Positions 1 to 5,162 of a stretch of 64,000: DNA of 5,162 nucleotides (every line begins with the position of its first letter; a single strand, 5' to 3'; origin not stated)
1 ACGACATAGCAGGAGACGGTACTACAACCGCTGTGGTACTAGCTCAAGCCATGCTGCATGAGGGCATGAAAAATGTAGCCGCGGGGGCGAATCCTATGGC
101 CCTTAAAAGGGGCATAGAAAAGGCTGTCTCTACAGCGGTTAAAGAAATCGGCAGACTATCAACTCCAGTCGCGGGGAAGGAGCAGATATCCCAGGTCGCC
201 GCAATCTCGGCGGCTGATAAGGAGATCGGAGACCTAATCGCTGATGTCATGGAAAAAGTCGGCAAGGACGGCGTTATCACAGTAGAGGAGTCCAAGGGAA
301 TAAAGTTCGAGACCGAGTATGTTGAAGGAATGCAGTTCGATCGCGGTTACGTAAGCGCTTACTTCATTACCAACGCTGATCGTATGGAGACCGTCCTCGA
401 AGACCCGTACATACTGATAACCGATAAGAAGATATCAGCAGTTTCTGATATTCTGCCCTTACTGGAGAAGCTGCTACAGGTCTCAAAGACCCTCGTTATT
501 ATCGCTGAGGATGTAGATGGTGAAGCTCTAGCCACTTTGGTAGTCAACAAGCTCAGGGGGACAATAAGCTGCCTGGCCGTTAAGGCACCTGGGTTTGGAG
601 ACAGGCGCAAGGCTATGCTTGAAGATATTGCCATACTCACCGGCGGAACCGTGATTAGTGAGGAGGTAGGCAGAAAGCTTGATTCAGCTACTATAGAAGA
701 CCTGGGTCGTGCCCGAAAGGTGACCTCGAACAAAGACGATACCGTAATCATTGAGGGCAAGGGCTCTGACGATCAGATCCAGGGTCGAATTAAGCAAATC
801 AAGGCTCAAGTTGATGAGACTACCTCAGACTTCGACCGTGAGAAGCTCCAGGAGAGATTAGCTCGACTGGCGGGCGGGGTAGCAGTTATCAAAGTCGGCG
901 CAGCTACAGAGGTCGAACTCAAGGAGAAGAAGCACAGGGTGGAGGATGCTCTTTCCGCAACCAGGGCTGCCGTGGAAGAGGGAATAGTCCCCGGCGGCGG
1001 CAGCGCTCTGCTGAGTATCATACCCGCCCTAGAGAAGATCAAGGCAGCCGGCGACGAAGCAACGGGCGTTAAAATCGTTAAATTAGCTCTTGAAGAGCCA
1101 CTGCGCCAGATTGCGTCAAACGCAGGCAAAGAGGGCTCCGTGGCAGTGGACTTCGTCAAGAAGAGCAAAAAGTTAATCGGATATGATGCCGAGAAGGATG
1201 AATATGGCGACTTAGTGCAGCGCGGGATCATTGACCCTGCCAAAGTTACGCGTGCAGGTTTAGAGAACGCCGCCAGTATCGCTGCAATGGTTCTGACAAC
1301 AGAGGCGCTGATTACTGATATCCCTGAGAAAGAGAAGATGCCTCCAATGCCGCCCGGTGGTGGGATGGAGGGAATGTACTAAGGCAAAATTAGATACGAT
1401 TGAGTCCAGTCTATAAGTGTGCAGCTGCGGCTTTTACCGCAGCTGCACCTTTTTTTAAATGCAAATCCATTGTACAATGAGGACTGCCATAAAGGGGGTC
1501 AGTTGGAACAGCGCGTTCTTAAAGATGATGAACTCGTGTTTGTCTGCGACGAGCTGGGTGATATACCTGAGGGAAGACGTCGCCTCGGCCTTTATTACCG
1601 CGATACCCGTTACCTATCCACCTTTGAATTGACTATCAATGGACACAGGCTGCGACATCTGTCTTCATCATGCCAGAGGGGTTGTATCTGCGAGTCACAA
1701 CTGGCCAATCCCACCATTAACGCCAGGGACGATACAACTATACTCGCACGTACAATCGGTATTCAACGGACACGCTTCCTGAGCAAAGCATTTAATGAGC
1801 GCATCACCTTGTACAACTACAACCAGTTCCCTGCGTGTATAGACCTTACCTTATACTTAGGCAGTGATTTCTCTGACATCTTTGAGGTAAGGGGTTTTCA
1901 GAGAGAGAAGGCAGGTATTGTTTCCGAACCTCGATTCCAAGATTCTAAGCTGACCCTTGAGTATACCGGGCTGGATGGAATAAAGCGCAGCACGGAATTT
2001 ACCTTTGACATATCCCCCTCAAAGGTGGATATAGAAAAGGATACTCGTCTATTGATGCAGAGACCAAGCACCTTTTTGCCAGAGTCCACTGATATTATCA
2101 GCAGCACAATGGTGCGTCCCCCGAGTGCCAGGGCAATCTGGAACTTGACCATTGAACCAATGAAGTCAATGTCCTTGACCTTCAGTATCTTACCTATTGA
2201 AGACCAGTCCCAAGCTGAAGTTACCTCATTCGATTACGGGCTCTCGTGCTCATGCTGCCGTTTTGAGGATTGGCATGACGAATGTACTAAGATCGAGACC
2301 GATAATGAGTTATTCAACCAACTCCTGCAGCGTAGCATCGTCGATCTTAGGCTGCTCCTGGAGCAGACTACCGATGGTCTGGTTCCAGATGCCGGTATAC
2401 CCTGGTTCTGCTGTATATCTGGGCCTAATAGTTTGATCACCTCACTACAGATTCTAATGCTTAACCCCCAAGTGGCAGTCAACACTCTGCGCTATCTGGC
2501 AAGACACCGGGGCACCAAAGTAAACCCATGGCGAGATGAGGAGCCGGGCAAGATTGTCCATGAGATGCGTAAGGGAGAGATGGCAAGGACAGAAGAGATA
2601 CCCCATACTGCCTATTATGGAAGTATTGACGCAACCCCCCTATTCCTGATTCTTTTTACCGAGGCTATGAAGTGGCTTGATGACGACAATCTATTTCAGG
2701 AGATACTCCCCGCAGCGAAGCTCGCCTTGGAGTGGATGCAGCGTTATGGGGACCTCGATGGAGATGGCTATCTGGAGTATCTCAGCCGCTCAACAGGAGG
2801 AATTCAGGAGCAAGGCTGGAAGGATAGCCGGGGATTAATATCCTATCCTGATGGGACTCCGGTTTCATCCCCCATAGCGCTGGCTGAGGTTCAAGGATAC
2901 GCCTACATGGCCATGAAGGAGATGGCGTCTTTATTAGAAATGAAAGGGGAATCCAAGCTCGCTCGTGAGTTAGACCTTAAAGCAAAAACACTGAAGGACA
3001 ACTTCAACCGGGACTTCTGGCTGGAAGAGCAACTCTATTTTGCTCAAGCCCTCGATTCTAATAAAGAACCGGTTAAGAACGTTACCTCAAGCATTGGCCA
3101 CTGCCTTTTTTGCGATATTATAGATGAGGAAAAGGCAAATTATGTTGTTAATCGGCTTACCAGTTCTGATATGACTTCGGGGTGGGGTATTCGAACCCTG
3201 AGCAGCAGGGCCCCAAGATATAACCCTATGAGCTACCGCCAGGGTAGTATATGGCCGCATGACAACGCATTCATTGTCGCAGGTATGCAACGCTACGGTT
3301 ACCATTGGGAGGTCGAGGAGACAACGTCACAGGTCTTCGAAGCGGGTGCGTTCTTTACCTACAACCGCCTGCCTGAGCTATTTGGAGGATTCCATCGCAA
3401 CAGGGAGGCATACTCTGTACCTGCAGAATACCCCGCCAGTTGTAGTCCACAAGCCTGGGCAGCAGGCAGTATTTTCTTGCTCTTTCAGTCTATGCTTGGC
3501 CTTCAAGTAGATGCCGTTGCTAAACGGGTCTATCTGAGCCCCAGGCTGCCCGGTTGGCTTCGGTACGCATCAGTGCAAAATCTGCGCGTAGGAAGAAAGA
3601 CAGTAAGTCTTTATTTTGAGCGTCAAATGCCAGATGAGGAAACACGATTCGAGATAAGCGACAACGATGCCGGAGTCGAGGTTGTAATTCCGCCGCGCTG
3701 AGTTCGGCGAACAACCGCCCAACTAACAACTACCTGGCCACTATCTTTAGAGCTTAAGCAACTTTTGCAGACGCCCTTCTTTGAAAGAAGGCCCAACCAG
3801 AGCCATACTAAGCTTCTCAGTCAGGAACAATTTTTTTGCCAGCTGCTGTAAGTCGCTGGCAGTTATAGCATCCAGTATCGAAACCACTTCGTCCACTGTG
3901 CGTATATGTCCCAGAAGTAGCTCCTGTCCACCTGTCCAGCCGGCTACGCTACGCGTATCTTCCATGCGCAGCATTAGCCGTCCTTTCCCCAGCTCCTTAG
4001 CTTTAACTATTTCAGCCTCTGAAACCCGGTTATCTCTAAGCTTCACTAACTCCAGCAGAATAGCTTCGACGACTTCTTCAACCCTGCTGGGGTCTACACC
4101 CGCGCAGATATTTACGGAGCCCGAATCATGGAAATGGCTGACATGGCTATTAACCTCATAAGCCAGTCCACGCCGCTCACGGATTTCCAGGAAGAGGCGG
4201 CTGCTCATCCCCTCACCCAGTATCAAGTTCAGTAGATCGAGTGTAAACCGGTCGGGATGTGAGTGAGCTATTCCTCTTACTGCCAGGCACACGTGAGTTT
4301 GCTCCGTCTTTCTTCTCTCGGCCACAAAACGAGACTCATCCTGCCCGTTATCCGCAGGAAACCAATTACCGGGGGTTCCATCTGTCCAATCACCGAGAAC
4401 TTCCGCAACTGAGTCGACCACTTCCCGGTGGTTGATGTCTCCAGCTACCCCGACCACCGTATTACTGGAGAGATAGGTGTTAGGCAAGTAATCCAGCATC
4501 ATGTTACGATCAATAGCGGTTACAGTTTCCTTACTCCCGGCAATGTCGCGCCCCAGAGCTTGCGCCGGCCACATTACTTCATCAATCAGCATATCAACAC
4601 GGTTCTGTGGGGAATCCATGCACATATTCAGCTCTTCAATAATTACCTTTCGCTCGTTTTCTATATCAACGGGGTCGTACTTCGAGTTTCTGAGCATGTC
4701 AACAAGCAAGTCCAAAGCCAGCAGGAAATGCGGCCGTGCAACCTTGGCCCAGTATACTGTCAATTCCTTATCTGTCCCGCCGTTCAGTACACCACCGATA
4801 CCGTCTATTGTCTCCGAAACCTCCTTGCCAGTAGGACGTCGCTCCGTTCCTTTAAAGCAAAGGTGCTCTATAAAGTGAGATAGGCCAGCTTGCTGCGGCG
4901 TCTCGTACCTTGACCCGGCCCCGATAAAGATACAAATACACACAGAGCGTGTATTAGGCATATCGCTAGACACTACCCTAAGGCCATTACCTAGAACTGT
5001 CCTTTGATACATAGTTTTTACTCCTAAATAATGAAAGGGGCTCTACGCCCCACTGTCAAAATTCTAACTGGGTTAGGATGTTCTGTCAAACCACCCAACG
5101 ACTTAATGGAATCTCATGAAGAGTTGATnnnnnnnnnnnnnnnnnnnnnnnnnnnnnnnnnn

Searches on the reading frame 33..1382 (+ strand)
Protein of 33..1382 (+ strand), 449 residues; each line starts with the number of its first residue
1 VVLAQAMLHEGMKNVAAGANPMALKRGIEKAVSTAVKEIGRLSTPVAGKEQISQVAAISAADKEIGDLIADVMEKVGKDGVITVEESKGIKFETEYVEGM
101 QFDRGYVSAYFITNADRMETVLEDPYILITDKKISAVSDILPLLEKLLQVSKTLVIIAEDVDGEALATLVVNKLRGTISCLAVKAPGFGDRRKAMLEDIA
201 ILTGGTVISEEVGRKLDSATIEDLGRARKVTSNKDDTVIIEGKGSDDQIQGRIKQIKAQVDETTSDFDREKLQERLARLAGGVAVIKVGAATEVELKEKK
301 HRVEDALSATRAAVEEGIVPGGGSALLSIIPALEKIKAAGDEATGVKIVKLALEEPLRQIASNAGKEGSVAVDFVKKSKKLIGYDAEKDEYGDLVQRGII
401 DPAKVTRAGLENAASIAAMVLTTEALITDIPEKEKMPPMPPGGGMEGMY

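Call 11: search_protein_families(library=pfam, proteins=[window:33-1382:+])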
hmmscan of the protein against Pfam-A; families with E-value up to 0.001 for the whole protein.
window:33-1382:+ (449 aa): 1 family
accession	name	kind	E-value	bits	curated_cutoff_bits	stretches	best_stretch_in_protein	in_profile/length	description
PF00118.29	Cpn60_TCP1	-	4e-53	181.3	34.3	1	2-429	68-488/490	TCP-1/cpn60 chaperonin family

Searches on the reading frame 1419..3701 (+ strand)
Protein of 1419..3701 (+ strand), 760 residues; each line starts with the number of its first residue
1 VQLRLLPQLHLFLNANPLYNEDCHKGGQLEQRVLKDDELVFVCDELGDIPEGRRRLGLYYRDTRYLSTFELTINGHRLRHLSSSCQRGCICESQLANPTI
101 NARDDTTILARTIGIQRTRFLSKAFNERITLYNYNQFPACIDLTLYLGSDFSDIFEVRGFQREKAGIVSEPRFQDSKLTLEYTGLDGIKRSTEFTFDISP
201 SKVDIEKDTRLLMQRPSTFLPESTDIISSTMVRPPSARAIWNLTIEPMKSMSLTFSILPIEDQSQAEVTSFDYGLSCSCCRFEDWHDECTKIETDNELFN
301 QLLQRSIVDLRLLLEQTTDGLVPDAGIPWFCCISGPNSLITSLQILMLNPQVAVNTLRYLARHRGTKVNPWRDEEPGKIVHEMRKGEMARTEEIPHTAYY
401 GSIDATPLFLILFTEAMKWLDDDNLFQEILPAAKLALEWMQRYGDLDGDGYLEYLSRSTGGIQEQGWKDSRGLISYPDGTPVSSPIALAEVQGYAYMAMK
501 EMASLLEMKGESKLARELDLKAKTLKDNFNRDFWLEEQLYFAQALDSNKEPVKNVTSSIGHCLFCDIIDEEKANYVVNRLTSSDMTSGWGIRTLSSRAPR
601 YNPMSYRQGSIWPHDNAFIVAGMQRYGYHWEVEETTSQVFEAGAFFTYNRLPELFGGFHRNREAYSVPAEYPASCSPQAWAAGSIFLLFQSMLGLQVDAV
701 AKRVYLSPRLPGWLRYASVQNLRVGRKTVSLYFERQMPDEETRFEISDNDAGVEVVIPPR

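Call 11: search_protein_families(library=pfam, proteins=[window:1419-3701:+])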
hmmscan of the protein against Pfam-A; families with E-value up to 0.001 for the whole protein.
window:1419-3701:+ (760 aa): 3 families
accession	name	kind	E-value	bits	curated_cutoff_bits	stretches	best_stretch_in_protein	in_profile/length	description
PF14742.11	GDE_N_bis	-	5.5e-49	167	22.1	1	34-207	1-173/194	N-terminal domain of (some) glycogen debranching enzymes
PF22422.2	MGH1-like_GH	-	7.9e-16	59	27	1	489-639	173-324/356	Mannosylglycerate hydrolase MGH1-like glycoside hydrolase domain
PF06202.20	GDE_C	-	5.9e-09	35.8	21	1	398-685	75-365/367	Amylo-alpha-1,6-glucosidase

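Call 14: find_encoding_contigs(protein=window:1419-3701:+, flank=10000, max_places=4)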
Protein window:1419-3701:+ (760 aa): 3 contigs read that carry it; 2 places shown.
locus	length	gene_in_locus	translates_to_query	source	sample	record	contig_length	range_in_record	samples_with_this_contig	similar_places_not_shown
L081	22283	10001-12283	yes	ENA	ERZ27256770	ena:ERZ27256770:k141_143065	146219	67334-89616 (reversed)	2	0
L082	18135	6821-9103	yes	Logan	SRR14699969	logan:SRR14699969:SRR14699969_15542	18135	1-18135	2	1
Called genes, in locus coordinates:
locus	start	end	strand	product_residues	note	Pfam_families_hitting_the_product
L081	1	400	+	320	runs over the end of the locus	PF13624:SurA_N_3, PF13623:SurA_N_2 (weak), PF13616:Rotamase_3, PF13145:Rotamase_2 (weak), PF00639:Rotamase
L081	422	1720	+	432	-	PF03447:NAD_binding_3, PF00742:Homoserine_dh, PF13291:ACT_4 (weak), PF01842:ACT, PF22629:ACT_AHAS_ss (weak)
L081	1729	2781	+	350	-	PF00291:PALP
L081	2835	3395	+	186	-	PF01227:GTP_cyclohydroI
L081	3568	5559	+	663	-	PF00724:Oxidored_FMN, PF00070:Pyr_redox (faint), PF01266:DAO (faint), PF03486:HI0933_like (weak), PF07992:Pyr_redox_2, PF12831:FAD_oxidored (weak), PF13450:NAD_binding_8 (weak)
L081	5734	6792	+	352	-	PF01012:ETF, PF00766:ETF_alpha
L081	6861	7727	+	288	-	PF01012:ETF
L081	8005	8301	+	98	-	PF00166:Cpn10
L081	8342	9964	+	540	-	PF00118:Cpn60_TCP1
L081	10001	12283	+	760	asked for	PF14742:GDE_N_bis, PF22422:MGH1-like_GH, PF06202:GDE_C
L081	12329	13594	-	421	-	PF00675:Peptidase_M16, PF05193:Peptidase_M16_C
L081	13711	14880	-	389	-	PF00070:Pyr_redox (faint), PF00890:FAD_binding_2 (faint), PF01266:DAO (weak), PF01494:FAD_binding_3 (weak), PF03486:HI0933_like (weak), PF04820:Trp_halogenase (faint), PF05834:Lycopene_cycl, PF13450:NAD_binding_8, +1 more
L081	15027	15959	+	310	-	PF01063:Aminotran_4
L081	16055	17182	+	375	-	PF00535:Glycos_transf_2, PF04138:GtrA_DPMS_TM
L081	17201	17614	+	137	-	-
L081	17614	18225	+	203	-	PF01569:PAP2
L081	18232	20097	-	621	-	PF19864:Radical_SAM_N2, PF04055:Radical_SAM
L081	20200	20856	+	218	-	PF09335:VTT_dom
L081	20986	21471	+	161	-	PF10107:Endonuc_Holl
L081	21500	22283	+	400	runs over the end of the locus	PF13432:TPR_16, PF13414:TPR_11, PF00515:TPR_1, PF07719:TPR_2, PF13181:TPR_8, PF13424:TPR_12, PF13371:TPR_9, PF13414:TPR_11, +15 more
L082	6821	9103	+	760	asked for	PF14742:GDE_N_bis, PF22422:MGH1-like_GH, PF06202:GDE_C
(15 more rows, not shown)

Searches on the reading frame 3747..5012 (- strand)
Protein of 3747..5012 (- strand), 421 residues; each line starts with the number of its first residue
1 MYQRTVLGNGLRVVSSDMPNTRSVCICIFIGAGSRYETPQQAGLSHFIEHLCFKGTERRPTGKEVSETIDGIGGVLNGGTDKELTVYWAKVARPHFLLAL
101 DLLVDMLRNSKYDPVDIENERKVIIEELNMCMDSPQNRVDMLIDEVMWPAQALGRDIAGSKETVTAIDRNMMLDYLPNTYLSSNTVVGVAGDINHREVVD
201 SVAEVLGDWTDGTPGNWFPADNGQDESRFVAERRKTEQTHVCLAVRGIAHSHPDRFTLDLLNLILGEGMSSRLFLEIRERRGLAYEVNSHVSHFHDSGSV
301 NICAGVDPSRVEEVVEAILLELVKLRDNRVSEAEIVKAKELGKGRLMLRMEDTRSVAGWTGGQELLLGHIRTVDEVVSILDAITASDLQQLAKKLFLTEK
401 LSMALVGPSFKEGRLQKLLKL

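Call 11: search_protein_families(library=pfam, proteins=[window:3747-5012:-])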
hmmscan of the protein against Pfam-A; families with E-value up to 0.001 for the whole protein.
window:3747-5012:- (421 aa): 2 families
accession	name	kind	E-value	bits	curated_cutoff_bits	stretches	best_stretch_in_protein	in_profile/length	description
PF05193.26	Peptidase_M16_C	-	5.8e-38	131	23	1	167-340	2-179/181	Peptidase M16 inactive domain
PF00675.25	Peptidase_M16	-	1.9e-32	112.7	22.3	1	12-159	1-147/149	Insulinase (Peptidase family M16)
